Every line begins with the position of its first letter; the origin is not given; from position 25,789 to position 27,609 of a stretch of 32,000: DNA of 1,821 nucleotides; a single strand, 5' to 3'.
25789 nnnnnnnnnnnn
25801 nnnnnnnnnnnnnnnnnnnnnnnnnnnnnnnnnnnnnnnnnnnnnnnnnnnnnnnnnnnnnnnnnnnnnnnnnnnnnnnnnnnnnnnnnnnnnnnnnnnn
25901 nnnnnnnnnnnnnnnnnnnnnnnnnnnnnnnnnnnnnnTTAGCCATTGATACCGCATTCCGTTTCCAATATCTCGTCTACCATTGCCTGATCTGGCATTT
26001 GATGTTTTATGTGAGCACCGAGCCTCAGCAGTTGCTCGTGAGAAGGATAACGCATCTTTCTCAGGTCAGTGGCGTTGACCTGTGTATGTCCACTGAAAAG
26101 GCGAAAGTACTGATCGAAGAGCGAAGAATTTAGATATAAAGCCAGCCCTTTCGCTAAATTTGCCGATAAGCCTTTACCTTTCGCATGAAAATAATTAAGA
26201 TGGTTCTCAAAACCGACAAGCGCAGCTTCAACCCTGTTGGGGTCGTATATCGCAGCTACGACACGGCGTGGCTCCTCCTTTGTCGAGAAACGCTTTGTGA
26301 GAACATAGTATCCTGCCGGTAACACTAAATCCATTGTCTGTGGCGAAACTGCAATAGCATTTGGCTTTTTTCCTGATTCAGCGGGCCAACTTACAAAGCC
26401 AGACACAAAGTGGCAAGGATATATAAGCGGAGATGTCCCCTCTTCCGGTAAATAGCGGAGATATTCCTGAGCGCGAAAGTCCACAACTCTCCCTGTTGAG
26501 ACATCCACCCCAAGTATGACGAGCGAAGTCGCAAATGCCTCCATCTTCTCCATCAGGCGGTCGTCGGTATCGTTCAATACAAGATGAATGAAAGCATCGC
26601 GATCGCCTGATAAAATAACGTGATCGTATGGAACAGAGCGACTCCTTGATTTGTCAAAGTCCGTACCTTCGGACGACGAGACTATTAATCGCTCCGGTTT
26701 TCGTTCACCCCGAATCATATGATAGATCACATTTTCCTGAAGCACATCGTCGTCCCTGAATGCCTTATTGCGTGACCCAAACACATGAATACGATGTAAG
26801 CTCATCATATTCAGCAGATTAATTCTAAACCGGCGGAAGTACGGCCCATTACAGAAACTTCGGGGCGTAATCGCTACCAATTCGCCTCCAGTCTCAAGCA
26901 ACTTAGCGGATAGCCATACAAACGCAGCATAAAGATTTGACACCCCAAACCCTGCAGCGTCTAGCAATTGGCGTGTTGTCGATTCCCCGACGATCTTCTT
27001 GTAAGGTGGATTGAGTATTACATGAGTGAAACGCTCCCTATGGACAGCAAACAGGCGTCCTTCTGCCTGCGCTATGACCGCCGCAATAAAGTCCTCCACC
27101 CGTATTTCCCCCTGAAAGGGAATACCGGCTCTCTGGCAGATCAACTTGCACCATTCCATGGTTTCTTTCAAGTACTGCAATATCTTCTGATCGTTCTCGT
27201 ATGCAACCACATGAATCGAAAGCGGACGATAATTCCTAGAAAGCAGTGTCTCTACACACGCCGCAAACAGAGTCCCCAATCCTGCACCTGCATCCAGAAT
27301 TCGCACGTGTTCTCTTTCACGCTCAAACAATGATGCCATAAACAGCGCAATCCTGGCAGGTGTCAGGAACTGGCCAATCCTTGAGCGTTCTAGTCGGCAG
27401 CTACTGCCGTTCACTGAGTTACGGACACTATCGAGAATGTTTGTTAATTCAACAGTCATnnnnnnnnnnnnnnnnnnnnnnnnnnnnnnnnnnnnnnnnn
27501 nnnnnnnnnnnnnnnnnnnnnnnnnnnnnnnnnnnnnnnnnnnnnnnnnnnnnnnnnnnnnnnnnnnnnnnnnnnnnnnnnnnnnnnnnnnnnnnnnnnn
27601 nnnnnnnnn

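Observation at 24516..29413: About 4.5-kb island bracketed by direct repeats of the tonB 3' end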

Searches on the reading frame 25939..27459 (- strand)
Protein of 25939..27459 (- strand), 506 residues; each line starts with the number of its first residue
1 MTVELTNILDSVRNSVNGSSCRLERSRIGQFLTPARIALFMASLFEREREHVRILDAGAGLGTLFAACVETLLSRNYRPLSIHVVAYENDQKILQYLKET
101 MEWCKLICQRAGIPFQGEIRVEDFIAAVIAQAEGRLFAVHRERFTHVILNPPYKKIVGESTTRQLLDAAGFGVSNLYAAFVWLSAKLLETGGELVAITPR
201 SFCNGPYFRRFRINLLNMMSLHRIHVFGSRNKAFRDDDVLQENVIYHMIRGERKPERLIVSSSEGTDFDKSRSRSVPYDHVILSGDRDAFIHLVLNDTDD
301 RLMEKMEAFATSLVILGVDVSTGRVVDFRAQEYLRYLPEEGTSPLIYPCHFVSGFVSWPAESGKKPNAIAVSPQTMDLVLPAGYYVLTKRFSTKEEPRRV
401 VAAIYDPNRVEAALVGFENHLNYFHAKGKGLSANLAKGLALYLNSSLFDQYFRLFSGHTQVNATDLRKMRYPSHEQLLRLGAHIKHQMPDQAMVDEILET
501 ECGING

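Call 6: search_protein_families(library=pfam, proteins=[window:25939-27459:-], max_evalue=0.01)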
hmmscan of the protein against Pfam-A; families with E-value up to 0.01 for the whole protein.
window:25939-27459:- (506 aa): 2 families
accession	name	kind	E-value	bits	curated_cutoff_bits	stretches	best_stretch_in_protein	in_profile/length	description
PF07669.17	Eco57I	-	1.3e-11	45.3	25.3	1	139-234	70-171/171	Eco57I restriction-modification methylase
PF02384.22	N6_Mtase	-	0.0018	18.1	20.4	1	24-156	21-138/311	N-6 DNA Methylase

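Call 7: search_protein_families(library=padloc, proteins=[window:25939-27459:-], max_evalue=0.01)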
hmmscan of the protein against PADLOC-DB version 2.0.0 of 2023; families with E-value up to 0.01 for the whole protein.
window:25939-27459:- (506 aa): 21 families
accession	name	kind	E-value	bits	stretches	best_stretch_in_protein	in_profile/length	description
PDLC03227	MTase_II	-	2.2e-163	542.7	1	7-499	6-485/494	Type II methyltransferase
PDLC03359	MTase_II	-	5.3e-137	456.2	1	6-502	13-515/840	Type II methyltransferase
PDLC03338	MTase_II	-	1e-39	134.7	1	25-493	126-590/604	Type II methyltransferase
PDLC04134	mad2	-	3.9e-14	50.3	1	25-230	267-428/492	mads_2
PDLC03248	MTase_II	-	5.9e-13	46.4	1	24-261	5-207/521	Type II methyltransferase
PDLC03267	MTase_II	-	1.2e-09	35.7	1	27-271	13-238/539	Type II methyltransferase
PDLC03237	MTase_II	-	5.4e-09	32.5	2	26-156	118-234/1036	Type II methyltransferase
PDLC03219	MTase_II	-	7.6e-07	25.8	1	25-227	47-240/504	Type II methyltransferase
PDLC03335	MTase_II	-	9.4e-07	25.9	1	29-227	80-284/607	Type II methyltransferase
PDLC03347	MTase_II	-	4.8e-06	23.6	1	141-239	90-193/488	Type II methyltransferase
PDLC03331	MTase_II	-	6.5e-06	23.1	0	138-237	111-215/541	Type II methyltransferase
PDLC03282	MTase_II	-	1.8e-05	22.2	1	142-205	79-144/386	Type II methyltransferase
PDLC03328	MTase_II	-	0.00016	18.3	1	17-246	20-236/587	Type II methyltransferase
PDLC03021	MTase_I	-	0.00039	17.4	1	28-224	163-354/491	Type I methyltransferase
PDLC03293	MTase_II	-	0.0004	17.3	0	171-215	135-179/427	Type II methyltransferase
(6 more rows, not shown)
